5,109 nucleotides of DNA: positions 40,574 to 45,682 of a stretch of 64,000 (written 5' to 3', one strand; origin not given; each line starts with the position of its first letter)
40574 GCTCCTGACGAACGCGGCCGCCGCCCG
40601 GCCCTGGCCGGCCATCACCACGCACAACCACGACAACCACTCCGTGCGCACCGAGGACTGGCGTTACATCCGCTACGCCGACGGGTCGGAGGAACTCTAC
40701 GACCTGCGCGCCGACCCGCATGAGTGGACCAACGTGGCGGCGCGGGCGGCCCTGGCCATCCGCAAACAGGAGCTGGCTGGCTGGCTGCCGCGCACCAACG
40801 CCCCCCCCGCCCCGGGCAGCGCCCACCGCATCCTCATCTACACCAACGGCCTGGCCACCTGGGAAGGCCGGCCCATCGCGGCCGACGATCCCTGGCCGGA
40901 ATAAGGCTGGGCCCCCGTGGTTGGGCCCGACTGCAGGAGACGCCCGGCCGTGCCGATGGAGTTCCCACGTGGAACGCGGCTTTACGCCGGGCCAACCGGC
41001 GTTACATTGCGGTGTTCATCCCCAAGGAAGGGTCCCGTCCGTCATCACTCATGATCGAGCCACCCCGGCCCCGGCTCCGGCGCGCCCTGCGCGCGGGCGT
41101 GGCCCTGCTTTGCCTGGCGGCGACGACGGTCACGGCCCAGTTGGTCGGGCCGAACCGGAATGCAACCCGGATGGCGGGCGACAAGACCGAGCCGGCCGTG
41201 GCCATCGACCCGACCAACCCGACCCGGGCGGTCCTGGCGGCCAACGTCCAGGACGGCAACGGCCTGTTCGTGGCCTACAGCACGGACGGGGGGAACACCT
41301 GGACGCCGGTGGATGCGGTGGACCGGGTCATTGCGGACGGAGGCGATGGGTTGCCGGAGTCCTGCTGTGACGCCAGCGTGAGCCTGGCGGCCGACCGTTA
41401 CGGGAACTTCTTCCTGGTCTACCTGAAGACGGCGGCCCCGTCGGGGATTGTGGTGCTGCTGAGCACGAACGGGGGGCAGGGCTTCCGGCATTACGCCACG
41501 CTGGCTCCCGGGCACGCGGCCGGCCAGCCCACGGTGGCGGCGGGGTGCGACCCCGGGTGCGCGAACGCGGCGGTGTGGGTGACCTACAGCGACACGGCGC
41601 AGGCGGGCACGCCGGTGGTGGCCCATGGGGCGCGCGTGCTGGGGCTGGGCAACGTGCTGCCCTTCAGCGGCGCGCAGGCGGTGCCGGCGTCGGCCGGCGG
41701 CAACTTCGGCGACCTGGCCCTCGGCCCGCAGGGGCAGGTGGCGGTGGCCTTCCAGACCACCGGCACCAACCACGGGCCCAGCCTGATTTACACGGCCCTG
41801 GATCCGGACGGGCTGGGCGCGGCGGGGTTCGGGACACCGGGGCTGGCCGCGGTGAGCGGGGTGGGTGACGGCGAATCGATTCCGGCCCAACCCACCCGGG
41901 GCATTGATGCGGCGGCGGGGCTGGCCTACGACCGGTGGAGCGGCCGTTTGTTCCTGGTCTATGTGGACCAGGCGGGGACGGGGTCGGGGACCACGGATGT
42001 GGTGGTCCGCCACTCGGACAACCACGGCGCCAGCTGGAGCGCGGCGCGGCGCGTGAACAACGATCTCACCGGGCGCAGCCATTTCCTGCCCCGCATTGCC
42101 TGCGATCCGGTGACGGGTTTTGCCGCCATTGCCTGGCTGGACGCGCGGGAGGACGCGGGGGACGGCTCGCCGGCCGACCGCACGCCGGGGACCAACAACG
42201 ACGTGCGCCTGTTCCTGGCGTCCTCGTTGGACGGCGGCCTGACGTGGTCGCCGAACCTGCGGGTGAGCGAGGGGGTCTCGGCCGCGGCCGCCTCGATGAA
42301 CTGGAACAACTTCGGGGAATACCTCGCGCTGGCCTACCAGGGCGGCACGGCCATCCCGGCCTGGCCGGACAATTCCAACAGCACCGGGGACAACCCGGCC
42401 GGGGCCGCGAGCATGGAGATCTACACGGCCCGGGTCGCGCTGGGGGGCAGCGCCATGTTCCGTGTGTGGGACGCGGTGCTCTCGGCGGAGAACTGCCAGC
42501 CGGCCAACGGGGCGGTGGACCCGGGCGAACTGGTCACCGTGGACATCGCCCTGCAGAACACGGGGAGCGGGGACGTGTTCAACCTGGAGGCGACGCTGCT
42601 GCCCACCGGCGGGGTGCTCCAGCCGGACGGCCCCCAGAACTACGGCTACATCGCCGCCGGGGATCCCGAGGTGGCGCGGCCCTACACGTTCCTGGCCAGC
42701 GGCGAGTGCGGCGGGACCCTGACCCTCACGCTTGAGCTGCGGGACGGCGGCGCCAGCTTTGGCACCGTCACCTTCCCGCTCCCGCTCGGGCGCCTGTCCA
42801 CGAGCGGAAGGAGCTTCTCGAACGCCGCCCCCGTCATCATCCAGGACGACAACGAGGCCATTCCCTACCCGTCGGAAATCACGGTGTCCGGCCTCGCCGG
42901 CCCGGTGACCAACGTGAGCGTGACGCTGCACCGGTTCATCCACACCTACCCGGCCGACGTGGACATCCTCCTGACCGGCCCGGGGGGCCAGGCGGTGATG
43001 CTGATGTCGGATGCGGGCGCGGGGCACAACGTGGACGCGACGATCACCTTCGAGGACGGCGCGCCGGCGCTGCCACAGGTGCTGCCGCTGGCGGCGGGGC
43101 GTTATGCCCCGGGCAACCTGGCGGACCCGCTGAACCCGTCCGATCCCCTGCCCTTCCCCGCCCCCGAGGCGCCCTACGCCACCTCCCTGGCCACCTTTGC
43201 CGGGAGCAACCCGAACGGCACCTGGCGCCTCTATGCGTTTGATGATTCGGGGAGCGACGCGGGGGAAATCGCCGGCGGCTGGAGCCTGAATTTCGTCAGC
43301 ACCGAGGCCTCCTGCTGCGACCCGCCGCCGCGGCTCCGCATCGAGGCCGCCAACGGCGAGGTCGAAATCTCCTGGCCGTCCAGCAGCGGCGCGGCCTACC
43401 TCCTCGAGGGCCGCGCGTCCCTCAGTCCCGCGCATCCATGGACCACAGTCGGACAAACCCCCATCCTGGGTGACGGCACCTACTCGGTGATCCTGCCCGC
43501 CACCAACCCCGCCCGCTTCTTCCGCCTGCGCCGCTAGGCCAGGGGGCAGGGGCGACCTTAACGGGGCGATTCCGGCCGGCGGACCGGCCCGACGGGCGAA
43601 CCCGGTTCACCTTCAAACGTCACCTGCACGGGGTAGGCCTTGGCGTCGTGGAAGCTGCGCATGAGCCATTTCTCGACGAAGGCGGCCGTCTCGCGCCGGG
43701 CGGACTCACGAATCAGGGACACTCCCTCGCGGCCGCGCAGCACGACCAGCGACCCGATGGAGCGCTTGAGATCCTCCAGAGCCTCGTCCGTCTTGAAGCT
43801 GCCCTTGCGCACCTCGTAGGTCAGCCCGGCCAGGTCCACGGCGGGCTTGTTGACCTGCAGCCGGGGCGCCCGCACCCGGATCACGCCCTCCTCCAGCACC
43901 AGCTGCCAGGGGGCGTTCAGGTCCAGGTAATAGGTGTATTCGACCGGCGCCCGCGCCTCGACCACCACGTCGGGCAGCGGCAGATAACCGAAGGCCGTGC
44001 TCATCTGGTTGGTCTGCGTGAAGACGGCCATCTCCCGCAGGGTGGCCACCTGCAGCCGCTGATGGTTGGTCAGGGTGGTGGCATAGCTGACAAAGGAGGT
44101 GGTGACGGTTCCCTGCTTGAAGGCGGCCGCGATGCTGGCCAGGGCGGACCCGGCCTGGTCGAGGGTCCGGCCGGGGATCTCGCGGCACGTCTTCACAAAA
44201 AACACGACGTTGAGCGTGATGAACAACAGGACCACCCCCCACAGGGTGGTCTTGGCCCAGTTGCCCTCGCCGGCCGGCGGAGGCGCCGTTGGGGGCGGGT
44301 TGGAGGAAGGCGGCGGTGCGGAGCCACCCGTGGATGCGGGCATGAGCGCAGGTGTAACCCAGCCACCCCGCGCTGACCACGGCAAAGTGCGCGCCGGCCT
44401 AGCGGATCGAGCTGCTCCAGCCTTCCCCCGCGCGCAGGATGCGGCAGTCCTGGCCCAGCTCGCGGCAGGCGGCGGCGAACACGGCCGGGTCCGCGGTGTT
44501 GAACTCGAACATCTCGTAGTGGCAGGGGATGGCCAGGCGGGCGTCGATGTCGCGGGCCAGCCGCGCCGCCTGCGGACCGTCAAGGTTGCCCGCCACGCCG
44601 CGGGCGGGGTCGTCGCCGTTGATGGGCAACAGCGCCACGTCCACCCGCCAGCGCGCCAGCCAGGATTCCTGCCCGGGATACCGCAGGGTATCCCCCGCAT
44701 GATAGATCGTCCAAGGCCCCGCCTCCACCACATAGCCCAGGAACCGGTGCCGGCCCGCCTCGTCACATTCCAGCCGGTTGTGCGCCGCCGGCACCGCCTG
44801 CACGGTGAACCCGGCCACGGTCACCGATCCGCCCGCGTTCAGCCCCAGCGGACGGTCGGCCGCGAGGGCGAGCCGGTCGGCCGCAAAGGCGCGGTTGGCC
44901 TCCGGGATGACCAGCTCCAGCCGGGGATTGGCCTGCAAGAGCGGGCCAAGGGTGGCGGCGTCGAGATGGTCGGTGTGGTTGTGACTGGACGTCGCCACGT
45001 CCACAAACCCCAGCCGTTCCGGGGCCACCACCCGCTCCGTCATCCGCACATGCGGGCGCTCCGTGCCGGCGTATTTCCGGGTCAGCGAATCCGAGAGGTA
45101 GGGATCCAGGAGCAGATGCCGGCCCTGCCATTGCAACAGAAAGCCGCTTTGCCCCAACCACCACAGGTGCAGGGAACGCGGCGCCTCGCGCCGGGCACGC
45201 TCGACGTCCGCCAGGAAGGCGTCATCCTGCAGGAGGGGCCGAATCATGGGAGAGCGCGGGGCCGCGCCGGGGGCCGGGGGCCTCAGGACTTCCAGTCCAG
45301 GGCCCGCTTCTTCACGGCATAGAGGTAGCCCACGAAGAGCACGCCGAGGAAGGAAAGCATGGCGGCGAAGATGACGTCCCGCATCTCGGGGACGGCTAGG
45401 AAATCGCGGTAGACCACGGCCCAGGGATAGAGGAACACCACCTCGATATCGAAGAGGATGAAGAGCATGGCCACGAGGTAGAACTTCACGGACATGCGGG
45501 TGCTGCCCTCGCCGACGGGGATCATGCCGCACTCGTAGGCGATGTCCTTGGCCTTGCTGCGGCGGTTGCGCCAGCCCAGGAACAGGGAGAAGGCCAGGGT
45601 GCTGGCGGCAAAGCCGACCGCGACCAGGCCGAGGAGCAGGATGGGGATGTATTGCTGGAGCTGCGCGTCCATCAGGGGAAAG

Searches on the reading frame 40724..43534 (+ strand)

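Call 14: search_protein_families(library=pfam, proteins=[window:40724-43534:+], max_evalue=0.001)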
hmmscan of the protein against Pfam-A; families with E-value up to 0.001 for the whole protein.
window:40724-43534:+ (937 aa): 4 families
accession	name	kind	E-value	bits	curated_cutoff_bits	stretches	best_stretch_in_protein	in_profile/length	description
PF13088.12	BNR_2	-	7.4e-09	35.8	31.4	0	401-447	57-103/277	BNR repeat-like domain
PF01483.27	P_proprotein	-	3.8e-06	27.3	21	0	730-766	3-38/86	Proprotein convertase P-domain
PF21471.3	Reelin_subrepeat-B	-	0.00017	21.8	27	0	175-198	54-77/127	Reelin subrepeat B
PF02012.26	BNR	-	0.00035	20.6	27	0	185-194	2-11/12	BNR/Asp-box repeat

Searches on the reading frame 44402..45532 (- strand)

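Call 52: search_protein_families(library=pfam, proteins=[window:44402-45532:-], max_evalue=0.1)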
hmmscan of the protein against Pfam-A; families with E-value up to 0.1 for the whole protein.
window:44402-45532:- (377 aa): 2 families
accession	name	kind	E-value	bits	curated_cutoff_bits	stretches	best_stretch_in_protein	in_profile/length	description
PF13483.12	Lactamase_B_3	-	4.1e-21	76.1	24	1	123-338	2-160/160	Beta-lactamase superfamily domain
PF12706.13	Lactamase_B_2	-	6.6e-19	68.7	27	1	140-339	3-200/200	Beta-lactamase superfamily domain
